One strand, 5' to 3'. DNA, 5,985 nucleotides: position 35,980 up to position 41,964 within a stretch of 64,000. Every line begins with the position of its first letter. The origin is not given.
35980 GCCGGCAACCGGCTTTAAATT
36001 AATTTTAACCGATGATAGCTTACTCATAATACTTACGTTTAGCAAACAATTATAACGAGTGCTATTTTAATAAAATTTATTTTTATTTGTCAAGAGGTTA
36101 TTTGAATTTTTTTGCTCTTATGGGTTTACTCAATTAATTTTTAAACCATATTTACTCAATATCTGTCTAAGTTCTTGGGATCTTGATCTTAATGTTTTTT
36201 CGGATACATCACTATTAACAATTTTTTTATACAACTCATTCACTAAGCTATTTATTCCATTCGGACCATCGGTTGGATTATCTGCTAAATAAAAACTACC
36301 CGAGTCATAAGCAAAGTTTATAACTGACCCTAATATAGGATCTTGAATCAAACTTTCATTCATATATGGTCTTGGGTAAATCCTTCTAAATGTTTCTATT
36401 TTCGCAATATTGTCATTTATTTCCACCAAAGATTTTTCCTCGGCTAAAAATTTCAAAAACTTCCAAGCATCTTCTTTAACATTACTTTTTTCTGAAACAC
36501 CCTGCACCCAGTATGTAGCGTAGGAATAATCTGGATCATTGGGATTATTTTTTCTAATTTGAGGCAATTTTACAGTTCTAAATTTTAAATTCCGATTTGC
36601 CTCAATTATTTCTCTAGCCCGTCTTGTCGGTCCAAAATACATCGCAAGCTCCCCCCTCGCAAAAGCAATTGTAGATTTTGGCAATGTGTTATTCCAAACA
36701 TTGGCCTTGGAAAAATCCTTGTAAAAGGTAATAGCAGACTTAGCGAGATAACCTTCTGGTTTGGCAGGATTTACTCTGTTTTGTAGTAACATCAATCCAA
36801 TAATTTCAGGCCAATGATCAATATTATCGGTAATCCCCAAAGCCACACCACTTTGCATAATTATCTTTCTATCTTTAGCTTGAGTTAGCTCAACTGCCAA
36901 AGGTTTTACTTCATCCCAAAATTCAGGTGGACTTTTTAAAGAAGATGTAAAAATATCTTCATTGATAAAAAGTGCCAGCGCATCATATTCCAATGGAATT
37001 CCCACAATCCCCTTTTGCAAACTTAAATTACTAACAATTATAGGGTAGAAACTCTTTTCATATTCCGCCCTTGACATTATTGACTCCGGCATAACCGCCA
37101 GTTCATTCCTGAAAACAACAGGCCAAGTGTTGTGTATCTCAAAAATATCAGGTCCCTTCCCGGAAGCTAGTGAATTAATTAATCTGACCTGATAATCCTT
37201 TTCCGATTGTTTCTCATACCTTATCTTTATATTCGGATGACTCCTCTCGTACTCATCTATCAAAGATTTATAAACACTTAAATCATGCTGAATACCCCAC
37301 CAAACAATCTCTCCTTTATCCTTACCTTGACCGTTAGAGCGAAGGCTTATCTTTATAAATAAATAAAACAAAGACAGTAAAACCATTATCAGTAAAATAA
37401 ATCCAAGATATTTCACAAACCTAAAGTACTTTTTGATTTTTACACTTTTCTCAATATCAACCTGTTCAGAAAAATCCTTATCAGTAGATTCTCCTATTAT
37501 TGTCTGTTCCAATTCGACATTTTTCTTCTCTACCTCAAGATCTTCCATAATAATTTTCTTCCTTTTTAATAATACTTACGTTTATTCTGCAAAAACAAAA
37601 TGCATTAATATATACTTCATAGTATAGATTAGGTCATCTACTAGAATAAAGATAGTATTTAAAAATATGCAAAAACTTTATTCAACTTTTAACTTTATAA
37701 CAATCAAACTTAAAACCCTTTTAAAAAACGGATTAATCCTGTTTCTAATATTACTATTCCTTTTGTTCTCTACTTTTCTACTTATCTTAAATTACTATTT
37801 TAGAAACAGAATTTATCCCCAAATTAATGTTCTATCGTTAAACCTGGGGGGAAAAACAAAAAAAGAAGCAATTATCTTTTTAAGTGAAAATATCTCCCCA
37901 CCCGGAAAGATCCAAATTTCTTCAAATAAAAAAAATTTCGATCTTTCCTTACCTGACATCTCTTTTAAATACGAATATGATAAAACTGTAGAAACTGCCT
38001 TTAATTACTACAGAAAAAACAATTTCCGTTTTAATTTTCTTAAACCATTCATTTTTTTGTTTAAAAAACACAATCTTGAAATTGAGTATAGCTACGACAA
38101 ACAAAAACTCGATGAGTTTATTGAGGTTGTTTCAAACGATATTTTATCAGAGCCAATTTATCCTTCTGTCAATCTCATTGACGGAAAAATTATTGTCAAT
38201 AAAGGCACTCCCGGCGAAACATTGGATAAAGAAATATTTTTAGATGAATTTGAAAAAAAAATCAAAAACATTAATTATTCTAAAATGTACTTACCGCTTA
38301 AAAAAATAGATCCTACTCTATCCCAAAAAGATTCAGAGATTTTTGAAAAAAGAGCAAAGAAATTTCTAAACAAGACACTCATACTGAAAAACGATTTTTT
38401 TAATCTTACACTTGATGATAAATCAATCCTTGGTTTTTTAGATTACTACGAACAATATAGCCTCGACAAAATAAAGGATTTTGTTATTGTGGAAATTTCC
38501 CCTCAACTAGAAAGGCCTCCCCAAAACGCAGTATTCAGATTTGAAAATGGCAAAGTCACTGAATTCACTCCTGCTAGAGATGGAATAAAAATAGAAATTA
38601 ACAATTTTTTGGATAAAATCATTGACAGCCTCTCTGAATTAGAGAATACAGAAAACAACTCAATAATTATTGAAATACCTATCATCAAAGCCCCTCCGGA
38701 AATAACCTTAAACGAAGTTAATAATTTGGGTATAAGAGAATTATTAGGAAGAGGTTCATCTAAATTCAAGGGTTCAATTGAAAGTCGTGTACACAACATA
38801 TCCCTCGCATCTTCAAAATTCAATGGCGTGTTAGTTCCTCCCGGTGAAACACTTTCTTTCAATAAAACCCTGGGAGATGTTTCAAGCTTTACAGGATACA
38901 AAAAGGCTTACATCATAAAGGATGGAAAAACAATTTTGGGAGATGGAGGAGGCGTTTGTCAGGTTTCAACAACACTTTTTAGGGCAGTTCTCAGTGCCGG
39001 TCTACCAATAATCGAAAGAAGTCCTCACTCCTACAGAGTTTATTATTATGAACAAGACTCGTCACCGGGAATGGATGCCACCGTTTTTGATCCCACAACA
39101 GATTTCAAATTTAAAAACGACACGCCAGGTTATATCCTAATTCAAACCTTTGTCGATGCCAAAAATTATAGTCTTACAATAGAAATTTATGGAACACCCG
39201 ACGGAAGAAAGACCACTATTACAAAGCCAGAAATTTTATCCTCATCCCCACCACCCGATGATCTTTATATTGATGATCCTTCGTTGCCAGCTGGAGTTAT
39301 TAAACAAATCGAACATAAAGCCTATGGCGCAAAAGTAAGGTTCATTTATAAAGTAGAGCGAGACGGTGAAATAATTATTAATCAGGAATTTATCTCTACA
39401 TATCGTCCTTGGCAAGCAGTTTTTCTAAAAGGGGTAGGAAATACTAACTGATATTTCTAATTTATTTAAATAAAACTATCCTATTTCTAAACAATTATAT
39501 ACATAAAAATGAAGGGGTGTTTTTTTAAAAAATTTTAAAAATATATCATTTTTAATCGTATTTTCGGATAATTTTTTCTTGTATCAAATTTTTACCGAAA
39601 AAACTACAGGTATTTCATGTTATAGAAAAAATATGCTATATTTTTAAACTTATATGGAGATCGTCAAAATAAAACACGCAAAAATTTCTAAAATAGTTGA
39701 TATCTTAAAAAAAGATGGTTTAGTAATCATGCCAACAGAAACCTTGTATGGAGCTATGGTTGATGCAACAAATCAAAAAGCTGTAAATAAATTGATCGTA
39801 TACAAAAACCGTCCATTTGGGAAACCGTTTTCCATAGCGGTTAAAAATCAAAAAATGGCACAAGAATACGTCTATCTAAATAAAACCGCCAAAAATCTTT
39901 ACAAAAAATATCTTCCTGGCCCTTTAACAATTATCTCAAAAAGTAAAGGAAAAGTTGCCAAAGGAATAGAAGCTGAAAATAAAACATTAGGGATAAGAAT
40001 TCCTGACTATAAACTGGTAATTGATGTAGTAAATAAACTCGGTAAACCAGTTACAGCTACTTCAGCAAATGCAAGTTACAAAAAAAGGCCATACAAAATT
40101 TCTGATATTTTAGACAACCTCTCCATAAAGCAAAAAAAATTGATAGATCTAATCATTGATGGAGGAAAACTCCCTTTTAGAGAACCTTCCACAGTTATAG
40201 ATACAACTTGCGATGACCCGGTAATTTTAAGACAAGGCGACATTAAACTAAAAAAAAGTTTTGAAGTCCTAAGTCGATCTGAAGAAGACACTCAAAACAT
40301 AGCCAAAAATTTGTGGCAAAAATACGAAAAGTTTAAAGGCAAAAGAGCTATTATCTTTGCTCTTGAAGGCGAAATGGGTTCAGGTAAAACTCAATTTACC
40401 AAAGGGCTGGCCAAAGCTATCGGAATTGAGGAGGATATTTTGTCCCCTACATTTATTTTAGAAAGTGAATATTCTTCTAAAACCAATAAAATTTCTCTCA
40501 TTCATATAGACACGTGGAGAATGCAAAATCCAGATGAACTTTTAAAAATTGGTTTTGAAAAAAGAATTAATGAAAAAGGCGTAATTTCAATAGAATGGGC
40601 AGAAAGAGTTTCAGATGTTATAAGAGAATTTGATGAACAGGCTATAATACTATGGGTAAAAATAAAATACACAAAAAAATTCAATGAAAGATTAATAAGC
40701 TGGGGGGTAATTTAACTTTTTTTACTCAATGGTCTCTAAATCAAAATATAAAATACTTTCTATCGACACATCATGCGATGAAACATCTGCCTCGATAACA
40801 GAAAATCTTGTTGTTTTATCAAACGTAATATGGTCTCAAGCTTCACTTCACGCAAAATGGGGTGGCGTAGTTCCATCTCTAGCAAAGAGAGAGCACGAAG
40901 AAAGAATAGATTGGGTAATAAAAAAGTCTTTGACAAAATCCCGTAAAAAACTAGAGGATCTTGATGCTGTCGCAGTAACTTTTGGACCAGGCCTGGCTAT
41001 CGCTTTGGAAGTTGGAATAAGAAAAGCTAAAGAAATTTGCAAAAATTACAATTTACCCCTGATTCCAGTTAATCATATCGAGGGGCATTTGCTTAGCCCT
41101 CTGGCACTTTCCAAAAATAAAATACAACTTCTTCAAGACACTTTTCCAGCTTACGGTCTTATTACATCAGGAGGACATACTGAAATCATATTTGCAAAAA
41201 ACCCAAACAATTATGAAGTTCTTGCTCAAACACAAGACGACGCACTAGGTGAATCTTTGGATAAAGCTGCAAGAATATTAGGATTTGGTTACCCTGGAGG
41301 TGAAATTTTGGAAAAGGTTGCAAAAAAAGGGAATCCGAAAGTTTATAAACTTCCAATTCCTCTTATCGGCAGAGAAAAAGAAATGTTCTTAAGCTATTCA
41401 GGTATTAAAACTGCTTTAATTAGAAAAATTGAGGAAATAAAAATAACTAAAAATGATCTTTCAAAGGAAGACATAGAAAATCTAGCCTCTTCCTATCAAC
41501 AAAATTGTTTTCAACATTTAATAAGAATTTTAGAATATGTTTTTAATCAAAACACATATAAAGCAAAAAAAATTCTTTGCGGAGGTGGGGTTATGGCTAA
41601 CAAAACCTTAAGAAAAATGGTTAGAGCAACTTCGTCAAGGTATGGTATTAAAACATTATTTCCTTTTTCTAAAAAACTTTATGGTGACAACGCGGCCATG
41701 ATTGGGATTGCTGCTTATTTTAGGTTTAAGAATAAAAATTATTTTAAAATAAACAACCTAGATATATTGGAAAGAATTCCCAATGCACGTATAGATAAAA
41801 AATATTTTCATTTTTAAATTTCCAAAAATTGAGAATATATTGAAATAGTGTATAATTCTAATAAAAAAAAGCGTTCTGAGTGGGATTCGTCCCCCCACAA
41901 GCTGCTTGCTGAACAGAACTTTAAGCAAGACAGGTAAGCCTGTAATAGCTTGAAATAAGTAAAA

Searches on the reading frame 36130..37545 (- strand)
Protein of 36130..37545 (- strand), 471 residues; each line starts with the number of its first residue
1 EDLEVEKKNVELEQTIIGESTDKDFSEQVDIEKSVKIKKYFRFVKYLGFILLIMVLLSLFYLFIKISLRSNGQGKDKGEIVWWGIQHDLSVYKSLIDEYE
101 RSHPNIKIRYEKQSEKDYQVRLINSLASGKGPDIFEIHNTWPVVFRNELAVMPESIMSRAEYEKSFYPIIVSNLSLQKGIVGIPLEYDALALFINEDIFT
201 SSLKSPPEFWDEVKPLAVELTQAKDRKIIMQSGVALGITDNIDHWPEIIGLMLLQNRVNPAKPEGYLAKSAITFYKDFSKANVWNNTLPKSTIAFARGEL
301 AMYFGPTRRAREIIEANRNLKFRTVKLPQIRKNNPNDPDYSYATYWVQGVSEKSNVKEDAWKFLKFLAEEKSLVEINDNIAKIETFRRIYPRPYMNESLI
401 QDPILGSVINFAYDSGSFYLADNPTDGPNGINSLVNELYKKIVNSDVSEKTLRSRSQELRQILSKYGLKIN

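Call 11: search_protein_families(library=pfam, proteins=[window:36130-37545:-], max_evalue=0.01)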
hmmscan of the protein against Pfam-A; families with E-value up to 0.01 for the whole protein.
window:36130-37545:- (471 aa): 2 families
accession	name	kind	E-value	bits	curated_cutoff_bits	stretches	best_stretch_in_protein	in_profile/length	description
PF01547.30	SBP_bac_1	-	8e-19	69.2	26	1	90-371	8-304/307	Bacterial extracellular solute-binding protein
PF13416.11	SBP_bac_8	-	1e-15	58.7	27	1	95-372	2-248/279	Bacterial extracellular solute-binding protein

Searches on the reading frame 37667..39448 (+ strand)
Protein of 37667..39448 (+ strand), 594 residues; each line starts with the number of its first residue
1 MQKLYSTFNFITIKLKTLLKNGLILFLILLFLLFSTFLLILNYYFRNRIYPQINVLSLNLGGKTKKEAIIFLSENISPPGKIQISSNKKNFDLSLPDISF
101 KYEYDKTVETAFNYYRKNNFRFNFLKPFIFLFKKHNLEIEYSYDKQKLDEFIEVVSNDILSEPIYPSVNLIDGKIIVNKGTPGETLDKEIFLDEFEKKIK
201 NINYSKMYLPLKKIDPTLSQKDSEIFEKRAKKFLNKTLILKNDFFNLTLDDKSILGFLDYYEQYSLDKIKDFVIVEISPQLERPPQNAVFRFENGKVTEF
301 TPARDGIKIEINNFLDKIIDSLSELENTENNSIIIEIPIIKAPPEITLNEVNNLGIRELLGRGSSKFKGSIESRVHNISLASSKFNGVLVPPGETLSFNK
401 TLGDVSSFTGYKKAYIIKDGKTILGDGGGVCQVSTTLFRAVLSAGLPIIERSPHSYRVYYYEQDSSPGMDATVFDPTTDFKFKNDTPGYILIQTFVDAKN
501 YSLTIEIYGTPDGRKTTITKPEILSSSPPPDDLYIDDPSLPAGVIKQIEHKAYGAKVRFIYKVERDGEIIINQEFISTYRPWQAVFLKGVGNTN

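Call 11: search_protein_families(library=pfam, proteins=[window:37667-39448:+], max_evalue=0.01)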
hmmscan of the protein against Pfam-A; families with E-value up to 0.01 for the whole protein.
window:37667-39448:+ (594 aa): 2 families
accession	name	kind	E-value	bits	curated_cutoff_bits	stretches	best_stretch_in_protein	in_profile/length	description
PF04294.18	VanW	-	3.6e-43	146.6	27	1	374-507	2-129/130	VanW like protein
PF12229.13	PG_binding_4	-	1.6e-22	80.3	22.1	2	93-201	3-110/117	Putative peptidoglycan binding domain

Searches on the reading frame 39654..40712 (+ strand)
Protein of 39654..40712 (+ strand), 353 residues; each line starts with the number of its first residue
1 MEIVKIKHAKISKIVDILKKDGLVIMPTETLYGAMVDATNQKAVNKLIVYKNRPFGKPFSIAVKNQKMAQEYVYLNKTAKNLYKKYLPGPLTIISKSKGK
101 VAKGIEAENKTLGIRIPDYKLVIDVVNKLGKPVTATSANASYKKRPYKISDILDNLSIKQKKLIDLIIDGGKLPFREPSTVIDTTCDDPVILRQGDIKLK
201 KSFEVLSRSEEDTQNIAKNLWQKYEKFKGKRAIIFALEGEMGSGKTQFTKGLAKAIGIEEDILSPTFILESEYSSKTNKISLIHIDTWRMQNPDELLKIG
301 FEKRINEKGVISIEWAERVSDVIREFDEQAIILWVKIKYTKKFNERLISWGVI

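Call 11: search_protein_families(library=pfam, proteins=[window:39654-40712:+], max_evalue=0.01)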
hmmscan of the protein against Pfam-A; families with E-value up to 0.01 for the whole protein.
window:39654-40712:+ (353 aa): 3 families
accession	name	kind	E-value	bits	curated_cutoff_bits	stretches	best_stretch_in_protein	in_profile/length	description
PF01300.24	Sua5_yciO_yrdC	-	7.6e-47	159.5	25.1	1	17-195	2-178/178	Telomere recombination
PF02367.23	TsaE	-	9.2e-30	103.7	26.6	1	208-331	2-114/128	Threonylcarbamoyl adenosine biosynthesis protein TsaE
PF07693.20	KAP_NTPase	-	0.0014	18.4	20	1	215-301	3-72/293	KAP family P-loop domain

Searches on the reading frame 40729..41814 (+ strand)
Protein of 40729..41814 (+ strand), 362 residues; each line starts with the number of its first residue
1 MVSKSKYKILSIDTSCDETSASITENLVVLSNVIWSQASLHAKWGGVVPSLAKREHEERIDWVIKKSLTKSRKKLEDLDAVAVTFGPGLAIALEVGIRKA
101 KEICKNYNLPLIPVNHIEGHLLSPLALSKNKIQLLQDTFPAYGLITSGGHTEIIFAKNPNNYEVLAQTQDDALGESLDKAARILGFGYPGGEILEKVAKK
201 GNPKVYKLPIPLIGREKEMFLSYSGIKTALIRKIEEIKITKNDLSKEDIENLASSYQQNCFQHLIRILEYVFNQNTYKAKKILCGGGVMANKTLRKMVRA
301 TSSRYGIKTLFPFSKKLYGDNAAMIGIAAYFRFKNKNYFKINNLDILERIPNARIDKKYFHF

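Call 11: search_protein_families(library=pfam, proteins=[window:40729-41814:+], max_evalue=0.01)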
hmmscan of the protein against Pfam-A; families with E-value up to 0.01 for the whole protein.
window:40729-41814:+ (362 aa): 2 families
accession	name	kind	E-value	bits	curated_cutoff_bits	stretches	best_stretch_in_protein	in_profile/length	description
PF00814.31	TsaD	-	8.3e-74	249.1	24.8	1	29-326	2-263/264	tRNA N6-adenosine threonylcarbamoyltransferase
PF22521.2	HypF_C_2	-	8e-05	23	27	1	239-312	156-227/241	Carbamoyltransferase, Kae1-like Domain, second subdomain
